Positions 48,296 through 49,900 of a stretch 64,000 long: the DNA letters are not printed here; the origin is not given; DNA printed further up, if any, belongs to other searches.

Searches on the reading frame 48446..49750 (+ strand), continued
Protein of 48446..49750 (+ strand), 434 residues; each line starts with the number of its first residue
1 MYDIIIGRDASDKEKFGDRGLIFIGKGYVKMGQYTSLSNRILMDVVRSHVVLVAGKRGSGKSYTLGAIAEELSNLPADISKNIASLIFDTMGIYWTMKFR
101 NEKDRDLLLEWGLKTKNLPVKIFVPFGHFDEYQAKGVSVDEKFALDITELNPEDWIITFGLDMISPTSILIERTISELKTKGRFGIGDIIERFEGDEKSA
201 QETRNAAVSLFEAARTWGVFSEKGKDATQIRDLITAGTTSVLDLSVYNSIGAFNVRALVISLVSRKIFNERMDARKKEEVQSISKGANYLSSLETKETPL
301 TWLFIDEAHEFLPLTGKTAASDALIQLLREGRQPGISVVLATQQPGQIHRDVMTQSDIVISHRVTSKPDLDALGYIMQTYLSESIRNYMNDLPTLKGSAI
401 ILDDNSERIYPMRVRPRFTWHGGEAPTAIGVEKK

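Call 40: search_solved_structures(query=A5, max_evalue=0.001, show_alignments=1)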
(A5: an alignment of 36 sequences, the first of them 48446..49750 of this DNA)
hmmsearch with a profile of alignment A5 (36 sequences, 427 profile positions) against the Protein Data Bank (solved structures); distinct sequences matched with E-value up to 0.001: 17.
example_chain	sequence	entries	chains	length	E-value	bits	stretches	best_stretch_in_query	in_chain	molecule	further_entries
8xau_A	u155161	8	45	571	2.1e-26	96.3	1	234-407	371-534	ATP-binding protein | HerA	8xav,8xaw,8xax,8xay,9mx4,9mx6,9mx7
9c1m_M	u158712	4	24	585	5.8e-24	88.3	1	222-399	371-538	ATP-binding protein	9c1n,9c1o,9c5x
9x1l_A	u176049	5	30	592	2.1e-23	86.4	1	223-398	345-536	DNA helicase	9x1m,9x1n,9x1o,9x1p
4d2i_A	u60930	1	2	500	2e-19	73.3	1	194-407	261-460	HERA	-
8ziq_M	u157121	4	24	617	2.1e-19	73.3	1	231-372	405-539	HerA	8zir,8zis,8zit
8wiv_A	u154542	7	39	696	1.6e-18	70.3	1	235-397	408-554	Helicase HerA central domain-containing protein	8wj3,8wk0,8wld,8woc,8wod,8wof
8yho_A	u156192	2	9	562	5.3e-16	62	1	277-369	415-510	DUF87 domain-containing protein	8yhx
8j4u_M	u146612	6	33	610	1.8e-13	53.7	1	278-396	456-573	Nucleoside triphosphate hydrolase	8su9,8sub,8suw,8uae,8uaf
8wet_A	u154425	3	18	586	5.3e-10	42.3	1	294-371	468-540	TdpA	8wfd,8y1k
7es4_A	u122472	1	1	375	2.1e-09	40.3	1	200-388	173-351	DNA phosphorothioation-dependent restriction protein DptH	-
4kfr_A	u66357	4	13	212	5.8e-08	35.5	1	283-382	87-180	Genome packaging NTPase B204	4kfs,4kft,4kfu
4r2h_A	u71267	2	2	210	1.5e-07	34.2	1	285-383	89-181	STIV B204 ATPase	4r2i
11kk_A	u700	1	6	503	1.3e-06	31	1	274-394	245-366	HerA like helicase YjgR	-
7f6d_B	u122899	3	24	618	3e-06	29.9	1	285-357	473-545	HerA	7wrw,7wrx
2ius_A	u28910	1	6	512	4.9e-05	25.9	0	288-340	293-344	DNA TRANSLOCASE FTSK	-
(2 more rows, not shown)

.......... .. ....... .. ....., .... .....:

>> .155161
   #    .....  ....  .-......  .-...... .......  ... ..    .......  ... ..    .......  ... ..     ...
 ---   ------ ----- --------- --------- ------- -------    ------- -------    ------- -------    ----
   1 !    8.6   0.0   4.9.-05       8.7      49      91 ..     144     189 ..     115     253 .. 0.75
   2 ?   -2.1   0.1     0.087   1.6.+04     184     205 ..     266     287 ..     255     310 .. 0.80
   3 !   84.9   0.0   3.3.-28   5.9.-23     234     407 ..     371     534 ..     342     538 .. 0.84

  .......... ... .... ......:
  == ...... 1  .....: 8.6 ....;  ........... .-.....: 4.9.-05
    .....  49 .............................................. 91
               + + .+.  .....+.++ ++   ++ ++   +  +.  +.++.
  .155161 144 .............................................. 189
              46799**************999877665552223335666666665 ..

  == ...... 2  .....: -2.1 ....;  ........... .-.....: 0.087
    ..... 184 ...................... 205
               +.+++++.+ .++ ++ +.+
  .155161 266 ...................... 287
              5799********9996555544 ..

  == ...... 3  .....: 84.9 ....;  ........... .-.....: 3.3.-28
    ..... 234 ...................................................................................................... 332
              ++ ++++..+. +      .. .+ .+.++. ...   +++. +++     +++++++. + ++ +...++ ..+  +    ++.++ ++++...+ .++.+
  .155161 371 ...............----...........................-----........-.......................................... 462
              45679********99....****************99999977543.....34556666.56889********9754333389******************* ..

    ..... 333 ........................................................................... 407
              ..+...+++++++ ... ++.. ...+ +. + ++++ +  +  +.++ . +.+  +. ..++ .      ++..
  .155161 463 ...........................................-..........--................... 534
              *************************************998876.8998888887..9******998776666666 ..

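Call 41: find_related_loci(query=A5, collection=genome_contigs, flank=6000)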
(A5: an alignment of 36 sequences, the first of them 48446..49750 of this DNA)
Query A5 (434 aa) in genome_contigs; peptide patterns used: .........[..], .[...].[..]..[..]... (x = any residue, [..] = any of these).
600 stretches matched a pattern (row limit reached: there are more); 525 encode a relative of the query (tblastn E <= 1e-3); the best 80 are kept; 80 distinct loci.
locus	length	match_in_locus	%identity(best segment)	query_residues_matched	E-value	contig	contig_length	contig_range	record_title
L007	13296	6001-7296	84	2-433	0e+0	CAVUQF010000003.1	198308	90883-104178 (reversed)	MAG: uncultured Nanoarchaeota archaeon isolate MFD01689.bin.1.29 genome assembly, contig: contig_64605, whole genome sho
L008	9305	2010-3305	77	1-434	0e+0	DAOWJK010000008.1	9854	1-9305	MAG TPA_asm: Nanoarchaeota archaeon isolate CSMAG_2067 CSMAG_2067_k141_2721197_length_9854_cov_22.0000, whole genome sho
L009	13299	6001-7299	76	2-434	0e+0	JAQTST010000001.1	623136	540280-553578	MAG: Candidatus Nanoarchaeia archaeon isolate STB_23 NODE_19_length_623136_cov_7.985893_Sandtown_B, whole genome shotgun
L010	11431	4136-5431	75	2-434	0e+0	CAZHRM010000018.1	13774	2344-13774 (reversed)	MAG TPA_asm: Candidatus Woesearchaeota archaeon isolate SRP178699_co3_42 genome assembly, contig: NODE_2395_length_13774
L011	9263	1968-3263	77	1-434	0e+0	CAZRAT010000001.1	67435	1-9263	MAG TPA_asm: Candidatus Woesearchaeota archaeon isolate binchicken_co243_184 genome assembly, contig: NODE_220_length_67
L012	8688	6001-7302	75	1-434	0e+0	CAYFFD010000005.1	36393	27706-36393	MAG TPA_asm: Candidatus Woesearchaeota archaeon isolate ERP003628_co1_44 genome assembly, contig: NODE_320_length_36393_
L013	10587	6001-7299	75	2-434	0e+0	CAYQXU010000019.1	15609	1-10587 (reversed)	MAG TPA_asm: Candidatus Woesearchaeota archaeon isolate SRP269290_co8_161 genome assembly, contig: NODE_664_length_15609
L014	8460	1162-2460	75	2-434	0e+0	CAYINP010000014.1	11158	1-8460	MAG TPA_asm: Candidatus Woesearchaeota archaeon isolate ERP119705_co25_648 genome assembly, contig: NODE_5025_length_111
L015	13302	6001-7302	74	1-434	0e+0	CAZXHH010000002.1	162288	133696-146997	MAG TPA_asm: Candidatus Woesearchaeota archaeon isolate SRP220891_co1_51 genome assembly, contig: NODE_97_length_162288_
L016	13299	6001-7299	74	2-434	0e+0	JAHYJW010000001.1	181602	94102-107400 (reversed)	MAG: Patescibacteria group bacterium isolate KA32 NODE_10_length_181602_cov_10.666488, whole genome shotgun sequence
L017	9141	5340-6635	74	2-434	0e+0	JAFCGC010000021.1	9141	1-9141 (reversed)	Candidatus Pacearchaeota archaeon isolate Meg22_46_Bin_244 Meg22_46_Bin_244_scaffold_17960, whole genome shotgun sequenc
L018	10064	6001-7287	72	2-430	0e+0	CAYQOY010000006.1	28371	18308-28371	MAG TPA_asm: Candidatus Woesearchaeota archaeon isolate binchicken_co27_483 genome assembly, contig: NODE_2856_length_28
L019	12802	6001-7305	72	2-434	0e+0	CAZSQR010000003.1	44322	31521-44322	MAG TPA_asm: Candidatus Woesearchaeota archaeon isolate binchicken_co100_113 genome assembly, contig: NODE_1144_length_4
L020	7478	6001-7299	72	2-434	0e+0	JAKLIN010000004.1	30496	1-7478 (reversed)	MAG: Nanoarchaeota archaeon isolate RA.bin88 RA.bin88_4, whole genome shotgun sequence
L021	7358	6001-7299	72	2-434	0e+0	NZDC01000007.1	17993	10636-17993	MAG: Candidatus Pacearchaeota archaeon isolate ARS1126 MHASMcontig_134369, whole genome shotgun sequence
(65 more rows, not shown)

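Call 53: list_cluster_members(proteins=[P0129, P0131, P0143, P0144, P0147, P0148, P0152, P0259, P0201, P0205])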
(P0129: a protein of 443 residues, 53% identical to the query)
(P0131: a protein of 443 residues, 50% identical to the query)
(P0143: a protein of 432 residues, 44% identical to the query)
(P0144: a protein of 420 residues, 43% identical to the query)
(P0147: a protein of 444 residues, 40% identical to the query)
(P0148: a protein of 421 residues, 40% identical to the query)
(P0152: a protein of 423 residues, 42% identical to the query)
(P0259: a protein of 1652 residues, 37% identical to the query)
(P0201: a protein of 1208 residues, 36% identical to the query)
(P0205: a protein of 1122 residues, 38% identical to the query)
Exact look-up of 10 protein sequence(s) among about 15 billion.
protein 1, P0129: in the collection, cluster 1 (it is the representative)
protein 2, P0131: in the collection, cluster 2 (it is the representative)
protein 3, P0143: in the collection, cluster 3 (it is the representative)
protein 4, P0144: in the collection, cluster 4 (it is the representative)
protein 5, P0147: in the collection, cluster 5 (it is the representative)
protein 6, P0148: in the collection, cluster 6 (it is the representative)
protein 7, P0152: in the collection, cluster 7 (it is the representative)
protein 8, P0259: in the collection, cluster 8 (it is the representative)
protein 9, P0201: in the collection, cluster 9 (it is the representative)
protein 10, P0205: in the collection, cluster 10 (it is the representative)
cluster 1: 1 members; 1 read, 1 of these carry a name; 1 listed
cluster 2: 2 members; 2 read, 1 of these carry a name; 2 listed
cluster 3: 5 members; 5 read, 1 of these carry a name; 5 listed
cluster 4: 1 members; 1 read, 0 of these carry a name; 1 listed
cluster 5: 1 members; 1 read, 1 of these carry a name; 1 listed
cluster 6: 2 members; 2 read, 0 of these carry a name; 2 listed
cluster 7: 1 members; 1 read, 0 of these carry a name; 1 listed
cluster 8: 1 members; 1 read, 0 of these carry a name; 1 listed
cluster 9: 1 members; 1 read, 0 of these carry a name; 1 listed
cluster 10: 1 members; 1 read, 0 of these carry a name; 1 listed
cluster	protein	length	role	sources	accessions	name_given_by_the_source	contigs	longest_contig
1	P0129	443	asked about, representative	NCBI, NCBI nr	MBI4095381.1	MAG: ATP-binding protein [DPANN group archaeon] | ATP-binding protein [DPANN group archaeon]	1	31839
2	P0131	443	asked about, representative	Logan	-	-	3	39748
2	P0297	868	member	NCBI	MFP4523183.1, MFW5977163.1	MAG: LAGLIDADG family homing endonuclease [Candidatus Nanoarchaeia archaeon]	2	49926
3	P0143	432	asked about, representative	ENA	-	-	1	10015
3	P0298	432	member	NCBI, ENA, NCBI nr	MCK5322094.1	MAG: ATP-binding protein [Candidatus Aenigmarchaeota archaeon] | ATP-binding protein [Candidatus Aenigmarchaeota archaeon]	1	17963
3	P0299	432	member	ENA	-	-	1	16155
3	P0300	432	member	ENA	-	-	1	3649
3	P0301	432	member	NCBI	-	-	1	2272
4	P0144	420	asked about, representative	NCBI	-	-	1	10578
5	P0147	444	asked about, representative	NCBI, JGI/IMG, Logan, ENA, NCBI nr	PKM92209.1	MAG: hypothetical protein CVU81_01725 [Euryarchaeota archaeon HGW-Euryarchaeota-1]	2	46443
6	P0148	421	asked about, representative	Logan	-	-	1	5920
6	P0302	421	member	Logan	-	-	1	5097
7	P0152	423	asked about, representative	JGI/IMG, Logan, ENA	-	-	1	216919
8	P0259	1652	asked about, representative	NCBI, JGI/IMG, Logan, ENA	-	-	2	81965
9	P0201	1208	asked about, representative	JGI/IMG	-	-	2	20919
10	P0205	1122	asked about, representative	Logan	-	-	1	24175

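Call 58: find_encoding_contigs(protein=P0147, flank=7000, max_places=1)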
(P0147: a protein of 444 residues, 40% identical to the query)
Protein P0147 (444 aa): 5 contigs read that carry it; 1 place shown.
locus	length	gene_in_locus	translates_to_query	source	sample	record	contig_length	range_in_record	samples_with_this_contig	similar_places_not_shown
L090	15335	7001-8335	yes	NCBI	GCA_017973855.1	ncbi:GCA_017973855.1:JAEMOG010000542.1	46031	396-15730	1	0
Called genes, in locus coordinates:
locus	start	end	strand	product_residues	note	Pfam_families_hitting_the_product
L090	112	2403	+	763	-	PF05124:S_layer_C (faint)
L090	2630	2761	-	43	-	-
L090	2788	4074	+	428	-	PF13173:AAA_14, PF13635:DUF4143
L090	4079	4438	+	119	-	PF01176:eIF-1a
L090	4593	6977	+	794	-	PF02359:CDC48_N, PF02933:CDC48_2 (weak), PF00004:AAA, PF05496:RuvB_N, PF07728:AAA_5 (weak), PF17862:AAA_lid_3, PF00004:AAA, PF17862:AAA_lid_3, +21 more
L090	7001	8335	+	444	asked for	PF00004:AAA (faint)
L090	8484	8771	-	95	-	PF05239:PRC (weak)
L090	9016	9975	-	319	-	PF00297:Ribosomal_L3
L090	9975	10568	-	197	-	PF00177:Ribosomal_S7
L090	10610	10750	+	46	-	-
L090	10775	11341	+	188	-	PF00293:NUDIX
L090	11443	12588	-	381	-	PF13401:AAA_22 (faint), PF00004:AAA, PF21328:Gp44_lid (weak), PF21960:RCF1-5-like_lid, PF25361:AAA_lid_RFC1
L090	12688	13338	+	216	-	PF16906:Ribosomal_L26, PF00467:KOW (weak)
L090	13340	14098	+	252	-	PF08071:RS4NT (weak), PF00900:Ribosomal_S4e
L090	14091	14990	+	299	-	PF00573:Ribosomal_L4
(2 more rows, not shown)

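Call 59: find_encoding_contigs(protein=P0298, flank=7000, max_places=1)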
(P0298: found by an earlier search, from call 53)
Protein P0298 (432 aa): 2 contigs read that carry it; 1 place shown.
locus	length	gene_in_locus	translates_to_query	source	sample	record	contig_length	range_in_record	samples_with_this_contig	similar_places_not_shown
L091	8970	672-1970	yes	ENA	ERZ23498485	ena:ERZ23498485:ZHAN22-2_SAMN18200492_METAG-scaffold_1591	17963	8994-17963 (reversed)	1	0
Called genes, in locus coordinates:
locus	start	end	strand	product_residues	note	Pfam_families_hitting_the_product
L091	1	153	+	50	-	?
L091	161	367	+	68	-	-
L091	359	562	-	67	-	-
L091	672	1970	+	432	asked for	PF01935:DUF87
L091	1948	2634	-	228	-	PF02223:Thymidylate_kin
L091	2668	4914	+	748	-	PF00270:DEAD, PF04851:ResIII, PF21210:RNA_helicase_helical, PF00271:Helicase_C, PF22590:Cas3-like_C_2 (weak), PF02732:ERCC4, PF12826:HHH_2 (weak), PF14520:HHH_5 (weak), +1 more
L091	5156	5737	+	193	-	PF09721:Exosortase_EpsH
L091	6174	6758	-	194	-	-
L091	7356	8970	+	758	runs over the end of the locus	-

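Call 65: search_protein_families(library=pfam, proteins=[P0184, P0181, P0187, P0176, P0182, P0193, P0197, P0209, P0216], max_evalue=0.001)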
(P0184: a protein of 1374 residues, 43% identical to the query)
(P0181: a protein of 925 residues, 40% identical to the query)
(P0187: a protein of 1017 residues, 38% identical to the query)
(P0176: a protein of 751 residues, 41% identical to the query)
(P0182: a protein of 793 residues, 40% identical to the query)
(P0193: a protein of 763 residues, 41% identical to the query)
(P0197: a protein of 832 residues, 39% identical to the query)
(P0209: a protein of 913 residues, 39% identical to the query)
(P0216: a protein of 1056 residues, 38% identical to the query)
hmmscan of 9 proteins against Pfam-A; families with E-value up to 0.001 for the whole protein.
P0184 (1374 aa): 6 families
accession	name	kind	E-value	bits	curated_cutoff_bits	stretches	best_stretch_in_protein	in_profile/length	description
PF14890.11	Intein_splicing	-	2e-30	106.1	35.8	1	83-659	1-155/155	Intein splicing domain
PF14528.11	LAGLIDADG_3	-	1.2e-22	80.4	22.5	1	398-478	2-82/82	LAGLIDADG-like domain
PF01935.23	DUF87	-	6.9e-12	46.4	23.2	1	660-874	37-220/220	Helicase HerA, central domain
PF00004.35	AAA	-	0.00017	22.5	21.2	0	886-965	38-127/131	ATPase family associated with various cellular activities (AAA)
PF05204.19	Hom_end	-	0.00021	21.8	21.1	1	387-471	2-91/110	Homing endonuclease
PF05872.18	HerA_C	-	0.00041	19.6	22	0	901-1005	255-361/502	Helicase HerA-like C-terminal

P0181 (925 aa): 2 families
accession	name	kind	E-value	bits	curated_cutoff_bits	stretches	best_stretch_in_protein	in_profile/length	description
PF01935.23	DUF87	-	3.1e-13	50.8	23.2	1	309-546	14-220/220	Helicase HerA, central domain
PF05872.18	HerA_C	-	8.1e-07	28.5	22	1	569-641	250-321/502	Helicase HerA-like C-terminal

P0187 (1017 aa): 2 families
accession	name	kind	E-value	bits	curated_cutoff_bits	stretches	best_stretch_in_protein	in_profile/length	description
PF01935.23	DUF87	-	2.4e-13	51.1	23.2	1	318-545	28-220/220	Helicase HerA, central domain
PF05872.18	HerA_C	-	2.2e-06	27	22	1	563-643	246-326/502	Helicase HerA-like C-terminal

P0176 (751 aa): 18 families
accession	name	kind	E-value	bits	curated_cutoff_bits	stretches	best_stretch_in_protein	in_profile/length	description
PF01935.23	DUF87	-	3.4e-12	47.4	23.2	1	49-278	10-220/220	Helicase HerA, central domain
PF01022.26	HTH_5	-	3.9e-11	43.1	22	1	625-669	2-47/47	Bacterial regulatory protein, arsR family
PF12840.13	HTH_20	-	6.8e-09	36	27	1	625-668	4-49/51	Helix-turn-helix domain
PF13412.12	HTH_24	-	1.1e-08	34.9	21.9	1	628-668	6-48/48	Winged helix-turn-helix DNA-binding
PF12802.13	MarR_2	-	3e-08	34.1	27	1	622-672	2-55/61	MarR family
PF13545.12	HTH_Crp_2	-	4.9e-08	33.2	27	1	635-680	20-64/70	Crp-like helix-turn-helix domain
PF05872.18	HerA_C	-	5.7e-08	32.3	22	1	297-421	246-371/502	Helicase HerA-like C-terminal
PF01047.28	MarR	-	3.8e-07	30.3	24.6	1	624-672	2-52/59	MarR family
PF25213.1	HVO_A0261_N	-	6.1e-07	29.7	35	1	625-675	11-62/86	HVO_A0261 N-terminal domain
PF09339.16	HTH_IclR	-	9.8e-07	28.9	22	1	631-669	12-50/52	IclR helix-turn-helix domain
PF01978.25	TrmB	-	9.9e-07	29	25.6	1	622-676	5-61/68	Sugar-specific transcriptional regulator TrmB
PF08279.18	HTH_11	-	8.2e-06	26.1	25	1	628-667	6-46/55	HTH domain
PF13730.12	HTH_36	-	8.7e-06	25.9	25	1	639-667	27-55/55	Helix-turn-helix domain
PF01325.25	Fe_dep_repress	-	1.1e-05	26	26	1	636-673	21-58/60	Iron dependent repressor, N-terminal DNA binding domain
PF00004.35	AAA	-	4e-05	24.5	21.2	0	300-370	47-127/131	ATPase family associated with various cellular activities (AAA)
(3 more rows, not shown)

P0182 (793 aa): 2 families
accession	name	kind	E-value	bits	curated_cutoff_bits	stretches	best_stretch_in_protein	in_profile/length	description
PF01935.23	DUF87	-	9.3e-17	62.3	23.2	1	67-291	28-220/220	Helicase HerA, central domain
PF05872.18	HerA_C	-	1.5e-06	27.6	22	1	317-423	254-362/502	Helicase HerA-like C-terminal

P0193 (763 aa): 2 families
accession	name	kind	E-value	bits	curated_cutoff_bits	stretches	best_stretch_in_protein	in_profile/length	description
PF01935.23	DUF87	-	6.6e-17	62.8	23.2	1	212-439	24-220/220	Helicase HerA, central domain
PF05872.18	HerA_C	-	0.00056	19.1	22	0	470-574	257-363/502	Helicase HerA-like C-terminal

P0197 (832 aa): 5 families
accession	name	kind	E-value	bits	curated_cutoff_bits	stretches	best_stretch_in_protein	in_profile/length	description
PF01935.23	DUF87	-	3.5e-15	57.1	23.2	1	100-349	9-220/220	Helicase HerA, central domain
PF05872.18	HerA_C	-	4.8e-08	32.5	22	1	372-484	250-363/502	Helicase HerA-like C-terminal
PF24034.1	DUF7343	-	1.9e-05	24.9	27.6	1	692-743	9-60/62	Domain of unknown function (DUF7343)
PF00004.35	AAA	-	7.8e-05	23.6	21.2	0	366-441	42-127/131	ATPase family associated with various cellular activities (AAA)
PF24406.1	nSTAND_NTPase4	-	0.00055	20.4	27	1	542-579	4-41/58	Novel STAND NTPase 4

P0209 (913 aa): 2 families
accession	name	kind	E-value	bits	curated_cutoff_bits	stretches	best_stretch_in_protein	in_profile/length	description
PF01935.23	DUF87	-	1.8e-09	38.4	23.2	1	132-362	28-220/220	Helicase HerA, central domain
PF05872.18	HerA_C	-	6.8e-05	22.1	22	1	393-503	256-367/502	Helicase HerA-like C-terminal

P0216 (1056 aa): 5 families
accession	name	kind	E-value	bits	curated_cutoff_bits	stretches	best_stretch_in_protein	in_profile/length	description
PF01935.23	DUF87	-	3e-12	47.5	23.2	1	294-519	27-219/220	Helicase HerA, central domain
PF05872.18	HerA_C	-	0.00035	19.8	22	1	544-665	251-373/502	Helicase HerA-like C-terminal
PF02002.24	TFIIE_alpha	-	0.00066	20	22.9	0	905-966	9-74/105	TFIIE alpha subunit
PF25199.1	nSTAND_NTPase5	-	0.00079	19.7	34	0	287-323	38-75/145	Novel STAND NTPase 5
PF00004.35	AAA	-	0.00081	20.3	21.2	0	541-612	55-127/131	ATPase family associated with various cellular activities (AAA)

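Call 91: search_dna_similar(query=window:48446-49750:+, collection=phages, mode=protein, max_rows=8)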
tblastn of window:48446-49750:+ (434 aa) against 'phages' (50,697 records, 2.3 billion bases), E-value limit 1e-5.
No match.
